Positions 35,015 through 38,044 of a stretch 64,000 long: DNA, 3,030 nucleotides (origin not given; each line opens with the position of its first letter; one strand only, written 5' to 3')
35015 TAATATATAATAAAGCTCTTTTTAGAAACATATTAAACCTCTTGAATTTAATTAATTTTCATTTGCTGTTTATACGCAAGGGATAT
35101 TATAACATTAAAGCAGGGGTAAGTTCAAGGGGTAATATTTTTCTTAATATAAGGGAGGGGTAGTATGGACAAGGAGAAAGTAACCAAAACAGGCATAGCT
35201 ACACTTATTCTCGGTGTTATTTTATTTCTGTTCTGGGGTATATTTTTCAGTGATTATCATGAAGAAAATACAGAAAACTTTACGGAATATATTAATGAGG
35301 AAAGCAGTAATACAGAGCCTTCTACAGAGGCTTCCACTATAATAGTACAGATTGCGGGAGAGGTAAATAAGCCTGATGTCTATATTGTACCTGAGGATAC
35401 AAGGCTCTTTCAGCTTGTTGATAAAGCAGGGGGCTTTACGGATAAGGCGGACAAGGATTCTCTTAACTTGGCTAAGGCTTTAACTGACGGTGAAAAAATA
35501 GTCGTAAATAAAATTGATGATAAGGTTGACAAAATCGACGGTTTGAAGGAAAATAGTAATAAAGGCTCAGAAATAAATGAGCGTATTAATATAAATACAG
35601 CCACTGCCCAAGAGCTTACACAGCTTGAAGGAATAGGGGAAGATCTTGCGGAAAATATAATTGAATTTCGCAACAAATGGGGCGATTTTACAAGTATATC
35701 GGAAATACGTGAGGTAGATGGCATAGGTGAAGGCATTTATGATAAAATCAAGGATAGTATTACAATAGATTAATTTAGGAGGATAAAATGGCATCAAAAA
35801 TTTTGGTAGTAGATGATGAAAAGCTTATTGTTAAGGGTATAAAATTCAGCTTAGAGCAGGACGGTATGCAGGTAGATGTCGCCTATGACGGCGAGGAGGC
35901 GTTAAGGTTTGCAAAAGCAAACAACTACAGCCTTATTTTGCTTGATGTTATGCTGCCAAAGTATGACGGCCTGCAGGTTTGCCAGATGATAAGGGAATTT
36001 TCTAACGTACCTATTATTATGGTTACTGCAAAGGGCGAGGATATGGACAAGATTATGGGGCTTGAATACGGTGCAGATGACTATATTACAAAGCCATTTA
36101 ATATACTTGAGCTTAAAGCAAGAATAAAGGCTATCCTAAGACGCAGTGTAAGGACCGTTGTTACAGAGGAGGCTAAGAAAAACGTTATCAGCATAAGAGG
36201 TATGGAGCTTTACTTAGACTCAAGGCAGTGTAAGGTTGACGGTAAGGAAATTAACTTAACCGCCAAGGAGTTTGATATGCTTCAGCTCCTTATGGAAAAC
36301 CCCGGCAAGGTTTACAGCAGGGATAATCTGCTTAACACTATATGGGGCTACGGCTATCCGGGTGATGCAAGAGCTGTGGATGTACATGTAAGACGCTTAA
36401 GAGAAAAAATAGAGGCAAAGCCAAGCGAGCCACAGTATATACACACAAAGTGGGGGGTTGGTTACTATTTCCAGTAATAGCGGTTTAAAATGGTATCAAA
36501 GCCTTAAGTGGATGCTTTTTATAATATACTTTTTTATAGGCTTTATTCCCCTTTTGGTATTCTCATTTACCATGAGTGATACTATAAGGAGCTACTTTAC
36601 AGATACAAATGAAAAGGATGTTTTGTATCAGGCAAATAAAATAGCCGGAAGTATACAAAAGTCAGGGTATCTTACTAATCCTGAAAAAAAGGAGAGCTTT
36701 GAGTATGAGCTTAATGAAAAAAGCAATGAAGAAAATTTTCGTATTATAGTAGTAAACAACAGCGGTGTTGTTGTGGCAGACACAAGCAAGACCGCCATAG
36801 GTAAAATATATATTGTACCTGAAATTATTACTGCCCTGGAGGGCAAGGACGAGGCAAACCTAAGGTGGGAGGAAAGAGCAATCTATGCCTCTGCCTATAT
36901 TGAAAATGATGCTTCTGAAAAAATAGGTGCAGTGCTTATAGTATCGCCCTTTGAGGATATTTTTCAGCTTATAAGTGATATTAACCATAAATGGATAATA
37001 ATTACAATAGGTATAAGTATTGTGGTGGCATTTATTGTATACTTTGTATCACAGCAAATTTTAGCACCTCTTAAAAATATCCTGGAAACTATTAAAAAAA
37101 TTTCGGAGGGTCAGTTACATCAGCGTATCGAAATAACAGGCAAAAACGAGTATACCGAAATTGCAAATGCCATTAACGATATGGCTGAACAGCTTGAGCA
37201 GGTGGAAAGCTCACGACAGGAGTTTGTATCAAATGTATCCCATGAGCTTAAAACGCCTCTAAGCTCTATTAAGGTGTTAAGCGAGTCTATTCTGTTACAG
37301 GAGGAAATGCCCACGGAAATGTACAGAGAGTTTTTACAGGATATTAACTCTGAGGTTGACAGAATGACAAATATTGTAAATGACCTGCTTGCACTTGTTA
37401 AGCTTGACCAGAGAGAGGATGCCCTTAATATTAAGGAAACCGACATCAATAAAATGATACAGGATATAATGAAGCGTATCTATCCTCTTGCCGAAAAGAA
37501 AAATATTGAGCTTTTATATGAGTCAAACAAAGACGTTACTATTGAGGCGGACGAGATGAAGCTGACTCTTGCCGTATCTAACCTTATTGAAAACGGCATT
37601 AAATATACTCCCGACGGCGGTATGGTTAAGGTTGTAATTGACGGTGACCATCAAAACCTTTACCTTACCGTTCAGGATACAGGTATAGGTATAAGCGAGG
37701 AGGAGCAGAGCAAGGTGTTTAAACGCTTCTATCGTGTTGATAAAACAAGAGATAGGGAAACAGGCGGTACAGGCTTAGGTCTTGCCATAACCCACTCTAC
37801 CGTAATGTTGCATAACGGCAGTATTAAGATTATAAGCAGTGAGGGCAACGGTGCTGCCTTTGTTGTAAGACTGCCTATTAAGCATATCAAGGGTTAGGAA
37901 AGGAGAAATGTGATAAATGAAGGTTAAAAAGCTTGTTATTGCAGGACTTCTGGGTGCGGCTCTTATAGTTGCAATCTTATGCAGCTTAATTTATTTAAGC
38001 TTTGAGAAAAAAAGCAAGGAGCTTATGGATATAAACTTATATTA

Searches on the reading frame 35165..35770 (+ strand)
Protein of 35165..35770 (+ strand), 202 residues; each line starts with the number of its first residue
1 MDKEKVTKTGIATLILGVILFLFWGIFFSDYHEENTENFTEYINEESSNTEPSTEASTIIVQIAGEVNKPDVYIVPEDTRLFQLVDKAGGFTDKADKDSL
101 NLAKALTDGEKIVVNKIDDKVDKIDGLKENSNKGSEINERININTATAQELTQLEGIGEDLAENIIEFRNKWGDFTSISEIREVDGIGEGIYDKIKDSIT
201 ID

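Call 48: search_protein_families(library=pfam, proteins=[window:35165-35770:+], max_evalue=0.001)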
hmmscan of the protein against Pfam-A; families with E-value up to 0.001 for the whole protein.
window:35165-35770:+ (202 aa): 7 families
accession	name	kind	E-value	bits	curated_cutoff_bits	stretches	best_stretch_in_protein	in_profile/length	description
PF12836.13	HHH_3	-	3.1e-19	69.3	27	1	139-200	4-65/65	Helix-hairpin-helix motif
PF10531.15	SLBB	-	2.1e-15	56.7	27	1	60-114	1-54/55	SLBB domain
PF00633.29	HHH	-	4.1e-07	30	24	1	142-168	4-30/30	Helix-hairpin-helix motif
PF14716.13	HHH_8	-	5.1e-06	27.2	30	0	145-169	44-68/73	Helix-hairpin-helix domain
PF12826.13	HHH_2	-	7.6e-05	23.2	27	0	142-168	28-54/64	Helix-hairpin-helix motif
PF14520.12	HHH_5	-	0.00042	21.2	27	0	145-168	31-54/57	Helix-hairpin-helix domain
PF22461.2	SLBB_2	-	0.00083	19.9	27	0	61-104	3-48/79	SLBB domain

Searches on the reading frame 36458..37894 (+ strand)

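Call 48: search_protein_families(library=pfam, proteins=[window:36458-37894:+], max_evalue=0.001)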
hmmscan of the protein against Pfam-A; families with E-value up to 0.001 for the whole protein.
window:36458-37894:+ (479 aa): 5 families
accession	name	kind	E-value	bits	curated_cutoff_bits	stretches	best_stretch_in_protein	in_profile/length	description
PF02518.31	HATPase_c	-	2.3e-28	99.3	26.4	1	365-475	2-110/111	Histidine kinase-, DNA gyrase B-, and HSP90-like ATPase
PF00512.31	HisKA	-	1.8e-18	66.8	26.9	1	252-318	1-65/66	His Kinase A (phospho-acceptor) domain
PF00672.30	HAMP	-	2.1e-13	50.8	25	1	196-248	1-53/53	HAMP domain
PF13589.12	HATPase_c_3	-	0.00012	22.6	25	1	369-443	3-78/137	Histidine kinase-, DNA gyrase B-, and HSP90-like ATPase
PF18947.5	HAMP_2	-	0.00013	22.3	24.3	1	200-244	19-63/67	HAMP domain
